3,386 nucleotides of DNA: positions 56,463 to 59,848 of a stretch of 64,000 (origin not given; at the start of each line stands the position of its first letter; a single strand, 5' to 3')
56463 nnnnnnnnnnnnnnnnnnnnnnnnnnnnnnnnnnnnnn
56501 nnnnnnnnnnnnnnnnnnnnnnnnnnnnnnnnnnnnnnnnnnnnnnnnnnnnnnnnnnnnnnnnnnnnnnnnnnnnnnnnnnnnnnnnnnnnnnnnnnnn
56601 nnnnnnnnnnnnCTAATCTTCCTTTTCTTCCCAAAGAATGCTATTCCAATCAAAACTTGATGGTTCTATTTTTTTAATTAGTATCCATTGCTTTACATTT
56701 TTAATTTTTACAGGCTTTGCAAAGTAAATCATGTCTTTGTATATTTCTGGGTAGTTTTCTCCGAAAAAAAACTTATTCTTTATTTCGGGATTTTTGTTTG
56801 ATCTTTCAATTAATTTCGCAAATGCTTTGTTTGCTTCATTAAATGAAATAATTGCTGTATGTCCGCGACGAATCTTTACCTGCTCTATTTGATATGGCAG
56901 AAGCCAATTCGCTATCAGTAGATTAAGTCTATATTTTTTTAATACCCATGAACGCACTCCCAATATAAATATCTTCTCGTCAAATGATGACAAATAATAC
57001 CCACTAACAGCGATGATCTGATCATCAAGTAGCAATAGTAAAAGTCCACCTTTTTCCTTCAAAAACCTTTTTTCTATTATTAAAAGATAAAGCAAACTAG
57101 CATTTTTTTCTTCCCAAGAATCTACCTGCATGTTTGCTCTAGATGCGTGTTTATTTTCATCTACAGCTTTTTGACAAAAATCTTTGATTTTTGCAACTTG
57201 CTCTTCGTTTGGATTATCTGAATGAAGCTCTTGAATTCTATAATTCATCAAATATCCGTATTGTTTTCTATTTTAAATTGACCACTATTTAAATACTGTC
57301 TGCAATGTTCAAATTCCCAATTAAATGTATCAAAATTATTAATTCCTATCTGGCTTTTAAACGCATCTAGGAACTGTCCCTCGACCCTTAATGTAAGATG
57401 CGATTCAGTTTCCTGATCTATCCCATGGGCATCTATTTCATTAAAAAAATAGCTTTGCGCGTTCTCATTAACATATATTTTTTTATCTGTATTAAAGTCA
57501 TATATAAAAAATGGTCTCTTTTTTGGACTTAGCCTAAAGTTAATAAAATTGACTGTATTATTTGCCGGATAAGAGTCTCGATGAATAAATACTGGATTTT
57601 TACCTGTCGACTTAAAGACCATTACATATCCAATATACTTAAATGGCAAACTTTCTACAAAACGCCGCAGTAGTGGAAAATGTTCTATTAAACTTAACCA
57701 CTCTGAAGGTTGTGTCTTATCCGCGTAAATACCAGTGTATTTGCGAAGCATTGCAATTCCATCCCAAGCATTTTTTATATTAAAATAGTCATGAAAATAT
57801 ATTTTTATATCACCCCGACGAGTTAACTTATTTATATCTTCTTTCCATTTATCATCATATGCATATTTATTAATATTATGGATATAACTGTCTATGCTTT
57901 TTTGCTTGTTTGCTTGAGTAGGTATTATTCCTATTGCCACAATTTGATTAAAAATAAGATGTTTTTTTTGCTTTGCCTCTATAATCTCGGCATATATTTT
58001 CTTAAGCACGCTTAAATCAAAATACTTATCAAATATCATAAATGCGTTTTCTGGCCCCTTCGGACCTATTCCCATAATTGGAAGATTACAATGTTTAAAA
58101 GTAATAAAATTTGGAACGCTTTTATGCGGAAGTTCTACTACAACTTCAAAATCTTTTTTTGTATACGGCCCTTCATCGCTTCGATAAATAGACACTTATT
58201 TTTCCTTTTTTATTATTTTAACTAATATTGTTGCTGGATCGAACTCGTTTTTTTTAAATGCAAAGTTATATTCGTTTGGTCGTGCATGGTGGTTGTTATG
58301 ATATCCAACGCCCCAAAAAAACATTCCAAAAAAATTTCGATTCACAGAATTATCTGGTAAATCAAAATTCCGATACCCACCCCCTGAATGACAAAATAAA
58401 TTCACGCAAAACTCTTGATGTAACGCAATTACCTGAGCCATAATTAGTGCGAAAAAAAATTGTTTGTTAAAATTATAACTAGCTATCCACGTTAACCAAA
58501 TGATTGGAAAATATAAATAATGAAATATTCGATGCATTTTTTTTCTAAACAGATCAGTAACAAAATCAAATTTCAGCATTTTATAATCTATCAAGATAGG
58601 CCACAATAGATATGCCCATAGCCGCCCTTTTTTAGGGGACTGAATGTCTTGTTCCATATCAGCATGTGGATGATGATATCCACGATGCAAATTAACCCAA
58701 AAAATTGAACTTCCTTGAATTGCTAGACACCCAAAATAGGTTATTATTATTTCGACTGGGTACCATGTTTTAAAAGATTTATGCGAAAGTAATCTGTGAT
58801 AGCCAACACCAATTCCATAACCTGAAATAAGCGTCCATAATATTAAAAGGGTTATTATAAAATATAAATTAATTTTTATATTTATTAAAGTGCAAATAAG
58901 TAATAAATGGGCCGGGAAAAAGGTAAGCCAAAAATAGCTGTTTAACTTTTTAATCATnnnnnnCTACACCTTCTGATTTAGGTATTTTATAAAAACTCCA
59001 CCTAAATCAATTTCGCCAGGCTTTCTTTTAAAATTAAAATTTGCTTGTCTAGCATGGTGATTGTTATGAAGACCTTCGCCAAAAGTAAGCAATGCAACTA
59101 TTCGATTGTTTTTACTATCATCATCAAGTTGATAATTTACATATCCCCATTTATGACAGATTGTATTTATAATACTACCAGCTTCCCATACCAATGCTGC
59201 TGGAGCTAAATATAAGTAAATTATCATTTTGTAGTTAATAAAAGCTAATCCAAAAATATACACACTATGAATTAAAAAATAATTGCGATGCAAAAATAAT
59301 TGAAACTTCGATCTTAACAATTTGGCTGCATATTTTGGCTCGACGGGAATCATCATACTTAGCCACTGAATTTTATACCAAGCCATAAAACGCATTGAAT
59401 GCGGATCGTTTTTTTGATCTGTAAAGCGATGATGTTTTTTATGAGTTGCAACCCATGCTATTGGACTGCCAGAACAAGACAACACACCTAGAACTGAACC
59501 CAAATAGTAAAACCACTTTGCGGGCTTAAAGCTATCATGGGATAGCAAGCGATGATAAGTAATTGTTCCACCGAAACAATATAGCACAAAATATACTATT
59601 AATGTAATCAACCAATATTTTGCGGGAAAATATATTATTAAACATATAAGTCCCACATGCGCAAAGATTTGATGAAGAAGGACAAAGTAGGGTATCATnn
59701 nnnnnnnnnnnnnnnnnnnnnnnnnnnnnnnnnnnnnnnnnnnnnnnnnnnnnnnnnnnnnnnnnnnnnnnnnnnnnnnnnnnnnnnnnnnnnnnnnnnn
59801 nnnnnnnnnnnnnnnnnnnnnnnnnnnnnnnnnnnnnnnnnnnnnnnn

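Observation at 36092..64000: A ~28-kb block of tailoring enzymes with no visible scaffold: candidate undescribed modification system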

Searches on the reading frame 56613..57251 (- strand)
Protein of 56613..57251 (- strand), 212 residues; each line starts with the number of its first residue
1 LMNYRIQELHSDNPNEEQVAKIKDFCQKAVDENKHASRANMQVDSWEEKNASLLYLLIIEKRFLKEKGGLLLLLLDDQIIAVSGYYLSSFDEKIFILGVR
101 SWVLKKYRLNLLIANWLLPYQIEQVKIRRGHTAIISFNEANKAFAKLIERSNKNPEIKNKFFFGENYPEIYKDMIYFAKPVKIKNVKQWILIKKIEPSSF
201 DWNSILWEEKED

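Call 6: search_protein_families(library=pfam, max_evalue=0.01, proteins=[window:56613-57251:-])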
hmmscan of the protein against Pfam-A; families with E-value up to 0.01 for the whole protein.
window:56613-57251:- (212 aa): 0 families

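Call 18: search_protein_families(library=ncbifam, max_evalue=0.05, proteins=[window:56613-57251:-])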
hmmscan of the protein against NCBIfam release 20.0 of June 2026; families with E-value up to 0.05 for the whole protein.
window:56613-57251:- (212 aa): 0 families

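Call 21: search_protein_families(library=phrogs, max_evalue=0.001, proteins=[window:56613-57251:-])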
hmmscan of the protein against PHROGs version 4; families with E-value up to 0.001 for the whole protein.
window:56613-57251:- (212 aa): 0 families

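Call 45: find_homologous_proteins(query=window:56613-57251:-, max_evalue=0.001)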
Query window:56613-57251:- (212 aa): 42 proteins with E <= 0.001 among 218 candidates.
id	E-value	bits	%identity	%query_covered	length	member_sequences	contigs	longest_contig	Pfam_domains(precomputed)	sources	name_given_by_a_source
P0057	5.8e-134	462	100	100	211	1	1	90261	-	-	-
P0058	5.7e-87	309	63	100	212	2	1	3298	-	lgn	-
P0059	7.4e-84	299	63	99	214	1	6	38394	-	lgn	-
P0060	1.7e-82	294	65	97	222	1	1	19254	-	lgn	-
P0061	5.6e-81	289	61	97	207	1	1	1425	-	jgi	jgi:hypothetical protein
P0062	5.8e-81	289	65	97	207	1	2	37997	-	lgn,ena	-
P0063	3.8e-80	287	62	97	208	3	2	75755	-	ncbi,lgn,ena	-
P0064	1.3e-79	285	60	98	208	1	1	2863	-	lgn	-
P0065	1.7e-79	284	62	97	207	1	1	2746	-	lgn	-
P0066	3.8e-79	283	58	97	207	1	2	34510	-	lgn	-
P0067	4.7e-79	283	60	97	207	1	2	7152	-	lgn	-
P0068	1.3e-78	282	58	97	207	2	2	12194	-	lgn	-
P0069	2.9e-78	280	60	97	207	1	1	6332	-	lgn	-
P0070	5.3e-78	280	59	97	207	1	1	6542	-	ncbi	-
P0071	8.8e-78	279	59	97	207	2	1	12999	-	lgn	-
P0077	4.8e-73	263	60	98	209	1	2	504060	-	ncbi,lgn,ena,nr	ncbi:hypothetical protein K2P97_07150 [bacterium]|nr:hypothetical protein [bacterium]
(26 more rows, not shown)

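Call 48: find_encoding_contigs(protein=P0077, flank=10000, max_places=1)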
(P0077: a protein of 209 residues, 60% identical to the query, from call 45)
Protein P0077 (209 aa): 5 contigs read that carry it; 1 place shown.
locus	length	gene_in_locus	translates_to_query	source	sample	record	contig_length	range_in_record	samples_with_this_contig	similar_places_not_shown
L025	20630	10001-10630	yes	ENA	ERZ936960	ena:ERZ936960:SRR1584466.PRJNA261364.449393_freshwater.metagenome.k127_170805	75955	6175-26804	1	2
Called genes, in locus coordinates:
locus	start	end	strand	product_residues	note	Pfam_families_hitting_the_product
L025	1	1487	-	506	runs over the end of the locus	PF02789:Peptidase_M17_N, PF00883:Peptidase_M17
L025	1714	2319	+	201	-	PF00574:CLP_protease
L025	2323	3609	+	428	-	PF06689:zf-C4_ClpX, PF05496:RuvB_N (faint), PF07724:AAA_2, PF00004:AAA, PF07728:AAA_5 (faint), PF10431:ClpB_D2-small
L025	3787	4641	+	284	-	-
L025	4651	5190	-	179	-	-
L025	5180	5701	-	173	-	-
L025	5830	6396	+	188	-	-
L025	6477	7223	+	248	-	PF00487:FA_desaturase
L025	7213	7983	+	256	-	-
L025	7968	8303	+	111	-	-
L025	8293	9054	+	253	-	PF00487:FA_desaturase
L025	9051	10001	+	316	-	-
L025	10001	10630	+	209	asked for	-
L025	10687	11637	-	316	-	PF03480:DctP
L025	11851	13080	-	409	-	-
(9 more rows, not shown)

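Call 55: predict_structure(alignment_id=A2)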
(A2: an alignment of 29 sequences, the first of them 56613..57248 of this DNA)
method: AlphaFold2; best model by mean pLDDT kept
length: 211 residues; sequences in the alignment: 29
mean_pLDDT: 91.8   pTM: 0.88
mean pLDDT of the five models: 91.8, 91.7, 91.7, 91.5, 90.1
residues with pLDDT >= 90: 165; 70-90: 40; 50-70: 5; < 50: 1
segments of 3 or more residues with pLDDT < 50: none
pLDDT, mean of each block of 10 residues (from residue 1): 92 92 95 82 93 96 97 96 98 97 88 96 97 93 89 75 83 95 95 96 88 45
secondary structure, 60 per line:
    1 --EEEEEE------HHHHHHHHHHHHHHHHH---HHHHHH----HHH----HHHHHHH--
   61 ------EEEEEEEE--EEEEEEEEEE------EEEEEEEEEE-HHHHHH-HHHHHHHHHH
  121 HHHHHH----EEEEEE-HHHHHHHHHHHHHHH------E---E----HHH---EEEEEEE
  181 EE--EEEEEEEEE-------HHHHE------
elements in order: E3-8 H15-31 H35-40 H52-58 E67-74 E77-86 E93-102 H104-109 H111-126 E131-136 H138-152 E174-182 E185-193 H201-204

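Call 61: fold_search(model_id=the predicted structure, library=pdb)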
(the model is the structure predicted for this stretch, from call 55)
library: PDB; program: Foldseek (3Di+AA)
matches with E <= 10: 994; with E <= 0.001: 312
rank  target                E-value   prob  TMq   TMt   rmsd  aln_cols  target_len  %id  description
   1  4e2a_A                4.1e-07  1.00  0.56  0.67   5.2       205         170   14  Crystal Structure of the Putative acetyltransferase from Streptococcus mutans (released 2013-03-13)
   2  4e2a_B                8.6e-07  1.00  0.56  0.67   5.2       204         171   14  Crystal Structure of the Putative acetyltransferase from Streptococcus mutans (released 2013-03-13)
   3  1tiq_A                9.8e-07  1.00  0.53  0.62   5.9       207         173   10  Crystal Structure of an Acetyltransferase (PaiA) in complex with CoA and DTT from Bacillus subtilis, Northeast Structu (released 2004-07-13)
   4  8osp_A                1.3e-06  1.00  0.56  0.66   4.8       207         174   12  GCN5-related N-Acetyltransferase from Lactobacillus curiae (released 2023-07-05)
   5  2i79_E                1.8e-06  1.00  0.54  0.66   5.9       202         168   14  The crystal structure of the acetyltransferase of GNAT family from Streptococcus pneumoniae (released 2006-10-10)
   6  1tiq_B                2.1e-06  1.00  0.55  0.67   5.7       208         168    9  Crystal Structure of an Acetyltransferase (PaiA) in complex with CoA and DTT from Bacillus subtilis, Northeast Structu (released 2004-07-13)
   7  2r7h_B                2.3e-06  1.00  0.52  0.66   5.9       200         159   10  CRYSTAL STRUCTURE OF A putative acetyltransferase of the GNAT family (DDE_3044) FROM DESULFOVIBRIO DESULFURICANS SUBSP (released 2007-09-25)
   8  3g8w_A                2.8e-06  1.00  0.53  0.67   5.2       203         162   15  Crystal structure of a probable acetyltransferase from Staphylococcus epidermidis ATCC 12228 (released 2009-03-03)
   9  2i79_D                3.0e-06  1.00  0.54  0.66   5.6       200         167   14  The crystal structure of the acetyltransferase of GNAT family from Streptococcus pneumoniae (released 2006-10-10)
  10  3d8p_B                4.4e-06  1.00  0.52  0.66   8.0       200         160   16  Crystal structure of acetyltransferase of GNAT family (NP_373092.1) from STAPHYLOCOCCUS AUREUS MU50 at 2.20 A resoluti (released 2008-10-28)
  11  5wph_D                6.8e-06  1.00  0.51  0.59   7.1       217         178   10  Crystal structure of ArsN, N-acetyltransferase with substrate AST from Pseudomonas putida KT2440 (released 2018-10-10)
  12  2i79_A                9.2e-06  1.00  0.53  0.63   6.0       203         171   14  The crystal structure of the acetyltransferase of GNAT family from Streptococcus pneumoniae (released 2006-10-10)
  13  5z6n_B                1.0e-05  1.00  0.52  0.70   4.7       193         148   11  Crystal structure of Escherichia coli ElaA (released 2019-01-30)
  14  3g8w_B                1.0e-05  1.00  0.49  0.61   5.8       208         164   13  Crystal structure of a probable acetyltransferase from Staphylococcus epidermidis ATCC 12228 (released 2009-03-03)
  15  1ghe_B                1.2e-05  1.00  0.51  0.61   5.6       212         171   11  CRYSTAL STRUCTURE OF TABTOXIN RESISTANCE PROTEIN COMPLEXED WITH AN ACYL COENZYME A (released 2003-01-14)
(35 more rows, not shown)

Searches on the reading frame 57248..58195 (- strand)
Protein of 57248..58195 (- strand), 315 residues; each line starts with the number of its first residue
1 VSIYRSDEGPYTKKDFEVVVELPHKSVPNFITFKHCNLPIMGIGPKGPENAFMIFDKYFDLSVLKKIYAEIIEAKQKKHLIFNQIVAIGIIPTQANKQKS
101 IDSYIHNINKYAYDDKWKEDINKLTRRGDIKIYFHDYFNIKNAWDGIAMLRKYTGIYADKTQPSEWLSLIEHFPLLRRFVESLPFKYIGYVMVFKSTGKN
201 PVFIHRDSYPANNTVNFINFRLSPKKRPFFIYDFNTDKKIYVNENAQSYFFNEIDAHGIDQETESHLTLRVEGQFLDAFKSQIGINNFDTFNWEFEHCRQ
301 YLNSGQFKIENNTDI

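Call 6: search_protein_families(library=pfam, max_evalue=0.01, proteins=[window:57248-58195:-])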
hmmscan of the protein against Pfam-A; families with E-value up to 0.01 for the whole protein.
window:57248-58195:- (315 aa): 0 families

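Call 18: search_protein_families(library=ncbifam, max_evalue=0.05, proteins=[window:57248-58195:-])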
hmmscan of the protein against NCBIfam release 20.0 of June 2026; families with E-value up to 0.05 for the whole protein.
window:57248-58195:- (315 aa): 1 family
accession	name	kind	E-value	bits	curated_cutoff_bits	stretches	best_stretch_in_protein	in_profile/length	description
TIGR01518.1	g3p_cytidyltrns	equivalog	0.039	14.1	165.4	1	57-133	35-108/125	glycerol-3-phosphate cytidylyltransferase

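Call 21: search_protein_families(library=phrogs, max_evalue=0.001, proteins=[window:57248-58195:-])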
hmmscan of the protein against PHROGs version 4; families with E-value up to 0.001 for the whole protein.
window:57248-58195:- (315 aa): 0 families

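Call 74: search_dna_similar(query=window:57248-58195:-, collection=phages, mode=protein, max_evalue=0.001, max_rows=15)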
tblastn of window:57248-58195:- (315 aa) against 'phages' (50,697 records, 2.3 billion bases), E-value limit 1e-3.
No match.

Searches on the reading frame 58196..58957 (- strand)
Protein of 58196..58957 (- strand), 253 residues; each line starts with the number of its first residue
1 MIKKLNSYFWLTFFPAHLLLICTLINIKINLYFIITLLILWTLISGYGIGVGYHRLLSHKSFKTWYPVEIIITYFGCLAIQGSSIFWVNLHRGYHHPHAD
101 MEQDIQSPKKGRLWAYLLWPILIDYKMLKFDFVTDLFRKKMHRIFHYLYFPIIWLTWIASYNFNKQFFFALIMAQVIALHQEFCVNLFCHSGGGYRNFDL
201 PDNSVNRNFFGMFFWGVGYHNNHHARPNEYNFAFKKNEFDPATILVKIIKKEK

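Call 6: search_protein_families(library=pfam, max_evalue=0.01, proteins=[window:58196-58957:-])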
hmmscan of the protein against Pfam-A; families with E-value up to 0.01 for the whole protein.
window:58196-58957:- (253 aa): 1 family
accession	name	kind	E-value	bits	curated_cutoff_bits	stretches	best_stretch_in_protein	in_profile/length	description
PF00487.30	FA_desaturase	-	2e-12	47.8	29.7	1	39-228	7-225/253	Fatty acid desaturase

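Call 94: search_protein_families(library=ncbifam, max_evalue=0.001, proteins=[window:58196-58957:-])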
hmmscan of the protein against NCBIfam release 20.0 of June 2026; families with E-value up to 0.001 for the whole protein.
window:58196-58957:- (253 aa): 1 family
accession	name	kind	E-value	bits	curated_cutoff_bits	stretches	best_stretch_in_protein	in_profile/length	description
NF049918.1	DesA_fam_desat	equivalog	5.8e-12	45.4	400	1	29-250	5-232/385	DesA family fatty acid desaturase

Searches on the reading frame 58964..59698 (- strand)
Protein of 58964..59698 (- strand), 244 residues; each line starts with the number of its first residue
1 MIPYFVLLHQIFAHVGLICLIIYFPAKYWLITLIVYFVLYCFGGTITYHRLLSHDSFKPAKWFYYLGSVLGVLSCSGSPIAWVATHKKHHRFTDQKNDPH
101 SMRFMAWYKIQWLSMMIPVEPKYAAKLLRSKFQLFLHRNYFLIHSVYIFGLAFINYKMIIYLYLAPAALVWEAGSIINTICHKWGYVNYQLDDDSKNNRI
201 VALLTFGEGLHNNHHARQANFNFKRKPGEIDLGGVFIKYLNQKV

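Call 6: search_protein_families(library=pfam, max_evalue=0.01, proteins=[window:58964-59698:-])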
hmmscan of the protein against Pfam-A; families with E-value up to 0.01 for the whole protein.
window:58964-59698:- (244 aa): 1 family
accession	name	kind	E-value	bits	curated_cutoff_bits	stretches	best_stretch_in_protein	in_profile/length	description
PF00487.30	FA_desaturase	-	3.4e-14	53.7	29.7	1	29-217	3-223/253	Fatty acid desaturase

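Call 60: search_solved_structures(query=window:58964-59698:-, max_evalue=1)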
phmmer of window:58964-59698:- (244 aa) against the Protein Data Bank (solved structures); distinct sequences matched with E-value up to 1: 3.
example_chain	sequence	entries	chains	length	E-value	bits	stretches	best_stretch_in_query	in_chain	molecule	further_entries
4ymk_A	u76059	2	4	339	2.9e-13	52.9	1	10-223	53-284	Acyl-CoA desaturase 1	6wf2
4zyo_A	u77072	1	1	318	7.5e-12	48.2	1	13-224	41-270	Acyl-CoA desaturase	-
6tda_L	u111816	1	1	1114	0.033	16.7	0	156-199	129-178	Chromatin structure-remodeling complex protein RSC8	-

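Call 72: search_dna_similar(query=window:58964-59698:-, collection=phages, mode=protein, max_evalue=0.00001, max_rows=15)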
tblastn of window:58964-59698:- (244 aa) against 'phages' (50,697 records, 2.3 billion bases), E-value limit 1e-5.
Records with a match: 3; places in all: 3; records where one place covers at least 80% of the query: 3.
Best place of each record, by identity: <60% 3.
By first word of the organism name: Acinetobacter 2; Pelagibacter 1.
By host as written in the record: - 2; Candidatus Pelagibacter ubique HTCC1062 1.
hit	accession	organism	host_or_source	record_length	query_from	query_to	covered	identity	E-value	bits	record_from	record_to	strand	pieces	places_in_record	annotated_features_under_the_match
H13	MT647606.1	Pelagibacter phage Mosig EXVC030M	Candidatus Pelagibacter ubique HTCC1062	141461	30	234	84%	30.0%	3e-15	81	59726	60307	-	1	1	putative FA_desaturase domain protein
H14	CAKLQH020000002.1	Acinetobacter phage MD-2021a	not known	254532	24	221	81%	27.1%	8e-10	64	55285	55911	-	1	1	Fatty acid desaturase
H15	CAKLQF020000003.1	Acinetobacter phage MD-2021a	not known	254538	24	221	81%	27.1%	8e-10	64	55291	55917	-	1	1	Fatty acid desaturase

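Call 75: get_annotated_region(hit=H13, flank=9000)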
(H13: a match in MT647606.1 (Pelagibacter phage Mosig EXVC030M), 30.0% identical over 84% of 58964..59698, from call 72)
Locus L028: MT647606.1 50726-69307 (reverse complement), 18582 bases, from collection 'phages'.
description: Pelagibacter phage Mosig EXVC030M, complete genome.
organism: Pelagibacter phage Mosig EXVC030M (NCBI taxid 2759214)
taxonomy: Viruses; Duplodnaviria; Heunggongvirae; Uroviricota; Caudoviricetes; Kyanoviridae
host: Candidatus Pelagibacter ubique HTCC1062; source: oxygen minimum zone; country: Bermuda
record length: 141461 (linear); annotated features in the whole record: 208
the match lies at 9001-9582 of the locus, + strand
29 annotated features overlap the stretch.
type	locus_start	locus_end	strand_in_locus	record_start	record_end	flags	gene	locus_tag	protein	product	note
CDS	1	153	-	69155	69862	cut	-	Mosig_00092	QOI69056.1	hypothetical protein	-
CDS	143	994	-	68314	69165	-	-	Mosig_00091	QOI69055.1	hypothetical protein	-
CDS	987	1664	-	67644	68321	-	-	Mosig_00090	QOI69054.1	putative methyltransferase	-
CDS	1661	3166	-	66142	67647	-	-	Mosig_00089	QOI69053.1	putative carbamoyltransferase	-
CDS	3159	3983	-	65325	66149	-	-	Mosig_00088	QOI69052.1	putative molybdenum cofactor biosynthesis enzyme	putative Molybdenum cofactor biosynthesis enzyme (MoaA)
CDS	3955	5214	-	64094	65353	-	-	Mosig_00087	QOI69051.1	putative UDP-4-amino-4-deoxy-L-arabinose--oxoglutarate aminotransferase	-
CDS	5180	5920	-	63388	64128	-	-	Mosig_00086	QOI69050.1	hypothetical protein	-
CDS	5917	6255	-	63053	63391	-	-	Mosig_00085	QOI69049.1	hypothetical protein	-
CDS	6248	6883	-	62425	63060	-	-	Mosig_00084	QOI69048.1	putative molybdenum cofactor biosynthesis enzyme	-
CDS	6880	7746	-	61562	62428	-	-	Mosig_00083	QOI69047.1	putative molybdenum cofactor biosynthesis enzyme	-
CDS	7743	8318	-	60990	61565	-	-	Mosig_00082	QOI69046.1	putative nitroreductase domain-containing protein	-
CDS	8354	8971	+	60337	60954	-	-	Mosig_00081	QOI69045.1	putative Asp_Arg_Hydrox domain-containing protein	putative Asp_Arg_Hydrox domain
CDS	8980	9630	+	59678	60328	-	-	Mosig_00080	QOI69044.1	putative FA_desaturase domain protein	putative FA_desaturase domain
CDS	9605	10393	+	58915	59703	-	-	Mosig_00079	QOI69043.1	putative aminotransferase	-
CDS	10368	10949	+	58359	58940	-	-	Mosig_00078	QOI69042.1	putative NADPH-dependent FMN reductase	-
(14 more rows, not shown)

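Call 94: search_protein_families(library=ncbifam, max_evalue=0.001, proteins=[window:58964-59698:-])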
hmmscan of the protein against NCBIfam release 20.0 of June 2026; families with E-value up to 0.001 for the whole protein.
window:58964-59698:- (244 aa): 1 family
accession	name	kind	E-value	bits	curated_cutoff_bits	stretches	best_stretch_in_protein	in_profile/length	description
NF049918.1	DesA_fam_desat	equivalog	7.9e-21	74.6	400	1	30-241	12-232/385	DesA family fatty acid desaturase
